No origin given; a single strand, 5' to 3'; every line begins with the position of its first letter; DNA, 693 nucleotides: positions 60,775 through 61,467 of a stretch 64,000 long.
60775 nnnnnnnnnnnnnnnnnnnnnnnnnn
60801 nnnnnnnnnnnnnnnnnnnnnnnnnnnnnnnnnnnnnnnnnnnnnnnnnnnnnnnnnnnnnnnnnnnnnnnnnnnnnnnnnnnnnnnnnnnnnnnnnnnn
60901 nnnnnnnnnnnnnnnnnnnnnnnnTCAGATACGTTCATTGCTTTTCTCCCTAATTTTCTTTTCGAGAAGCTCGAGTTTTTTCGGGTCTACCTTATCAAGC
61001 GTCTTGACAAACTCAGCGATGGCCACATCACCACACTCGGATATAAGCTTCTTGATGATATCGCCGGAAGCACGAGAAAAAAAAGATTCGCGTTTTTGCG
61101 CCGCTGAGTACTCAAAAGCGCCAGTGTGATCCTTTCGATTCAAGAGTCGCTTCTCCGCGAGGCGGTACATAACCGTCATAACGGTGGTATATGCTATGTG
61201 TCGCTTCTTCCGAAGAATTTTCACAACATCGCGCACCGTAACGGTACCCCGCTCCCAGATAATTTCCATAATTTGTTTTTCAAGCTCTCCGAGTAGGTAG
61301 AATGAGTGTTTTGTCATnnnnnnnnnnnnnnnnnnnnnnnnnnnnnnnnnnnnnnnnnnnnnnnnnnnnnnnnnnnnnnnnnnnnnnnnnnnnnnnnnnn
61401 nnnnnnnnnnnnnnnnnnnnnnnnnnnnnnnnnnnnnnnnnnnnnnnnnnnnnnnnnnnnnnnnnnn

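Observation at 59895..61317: BlaR1-like M56 protease with a short His/Met/Cys ectodomain in place of a PBP sensor, paired with a CopY-like repressor that lacks the Cu-binding CxC cluster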

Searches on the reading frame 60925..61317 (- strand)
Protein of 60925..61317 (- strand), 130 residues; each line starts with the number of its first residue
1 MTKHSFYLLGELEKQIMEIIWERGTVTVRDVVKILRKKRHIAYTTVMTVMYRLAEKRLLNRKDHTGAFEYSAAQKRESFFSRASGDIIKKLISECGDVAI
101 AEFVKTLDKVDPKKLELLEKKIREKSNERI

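Call 3: search_protein_families(library=pfam, proteins=[window:60925-61317:-], max_evalue=0.01)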
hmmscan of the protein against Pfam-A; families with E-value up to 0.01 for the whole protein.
window:60925-61317:- (130 aa): 1 family
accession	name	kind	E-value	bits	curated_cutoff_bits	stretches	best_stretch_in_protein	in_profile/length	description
PF03965.22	Penicillinase_R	-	4.6e-27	95.1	22.6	1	9-123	1-114/115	Penicillinase repressor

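Call 4: search_protein_families(library=ncbifam, proteins=[window:60925-61317:-], max_evalue=0.01)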
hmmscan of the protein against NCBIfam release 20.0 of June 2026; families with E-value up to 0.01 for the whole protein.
window:60925-61317:- (130 aa): 6 families
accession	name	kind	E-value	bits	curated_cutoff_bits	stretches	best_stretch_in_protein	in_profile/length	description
TIGR02698.1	CopY_TcrY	equivalog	1.9e-14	54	121.95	1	13-127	6-119/130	CopY/TcrY family copper transport repressor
NF000244.1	MecI_of_mecC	exception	9.6e-09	35.2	250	1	7-106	6-105/125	mecC-type methicillin resistance repressor MecI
NF000186.1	BlaI_of_MRSA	exception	5.4e-07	29.7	250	1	13-118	12-116/126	penicillinase repressor BlaI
NF000243.1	MecI_of_mecA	exception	3.6e-06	27.2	250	1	7-108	6-107/123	mecA-type methicillin resistance repressor MecI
NF012168.1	BlaI_of_BCL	exception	6.5e-06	26.1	180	1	11-68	8-65/121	penicillinase repressor BlaI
NF001680.0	PRK00441.1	equivalog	0.0088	16.2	184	0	14-107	7-98/150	arginine repressor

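Call 28: search_solved_structures(query=window:60925-61314:-, max_evalue=0.01, show_alignments=3)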
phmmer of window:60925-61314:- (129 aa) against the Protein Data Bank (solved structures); distinct sequences matched with E-value up to 0.01: 5.
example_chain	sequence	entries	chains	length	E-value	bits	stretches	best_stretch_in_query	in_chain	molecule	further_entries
2g9w_A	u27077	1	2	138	8e-10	42.2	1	7-106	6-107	conserved hypothetical protein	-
1sd4_A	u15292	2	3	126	3.6e-06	30.5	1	12-118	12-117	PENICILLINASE REPRESSOR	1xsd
1okr_A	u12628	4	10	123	4.3e-05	27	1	6-108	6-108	METHICILLIN RESISTANCE REGULATORY PROTEIN MECI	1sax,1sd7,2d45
1p6r_A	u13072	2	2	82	4.7e-05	26.8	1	9-70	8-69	Penicillinase repressor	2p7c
1sd6_A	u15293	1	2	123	6.6e-05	26.4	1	6-105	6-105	Methicillin resistance regulatory protein mecI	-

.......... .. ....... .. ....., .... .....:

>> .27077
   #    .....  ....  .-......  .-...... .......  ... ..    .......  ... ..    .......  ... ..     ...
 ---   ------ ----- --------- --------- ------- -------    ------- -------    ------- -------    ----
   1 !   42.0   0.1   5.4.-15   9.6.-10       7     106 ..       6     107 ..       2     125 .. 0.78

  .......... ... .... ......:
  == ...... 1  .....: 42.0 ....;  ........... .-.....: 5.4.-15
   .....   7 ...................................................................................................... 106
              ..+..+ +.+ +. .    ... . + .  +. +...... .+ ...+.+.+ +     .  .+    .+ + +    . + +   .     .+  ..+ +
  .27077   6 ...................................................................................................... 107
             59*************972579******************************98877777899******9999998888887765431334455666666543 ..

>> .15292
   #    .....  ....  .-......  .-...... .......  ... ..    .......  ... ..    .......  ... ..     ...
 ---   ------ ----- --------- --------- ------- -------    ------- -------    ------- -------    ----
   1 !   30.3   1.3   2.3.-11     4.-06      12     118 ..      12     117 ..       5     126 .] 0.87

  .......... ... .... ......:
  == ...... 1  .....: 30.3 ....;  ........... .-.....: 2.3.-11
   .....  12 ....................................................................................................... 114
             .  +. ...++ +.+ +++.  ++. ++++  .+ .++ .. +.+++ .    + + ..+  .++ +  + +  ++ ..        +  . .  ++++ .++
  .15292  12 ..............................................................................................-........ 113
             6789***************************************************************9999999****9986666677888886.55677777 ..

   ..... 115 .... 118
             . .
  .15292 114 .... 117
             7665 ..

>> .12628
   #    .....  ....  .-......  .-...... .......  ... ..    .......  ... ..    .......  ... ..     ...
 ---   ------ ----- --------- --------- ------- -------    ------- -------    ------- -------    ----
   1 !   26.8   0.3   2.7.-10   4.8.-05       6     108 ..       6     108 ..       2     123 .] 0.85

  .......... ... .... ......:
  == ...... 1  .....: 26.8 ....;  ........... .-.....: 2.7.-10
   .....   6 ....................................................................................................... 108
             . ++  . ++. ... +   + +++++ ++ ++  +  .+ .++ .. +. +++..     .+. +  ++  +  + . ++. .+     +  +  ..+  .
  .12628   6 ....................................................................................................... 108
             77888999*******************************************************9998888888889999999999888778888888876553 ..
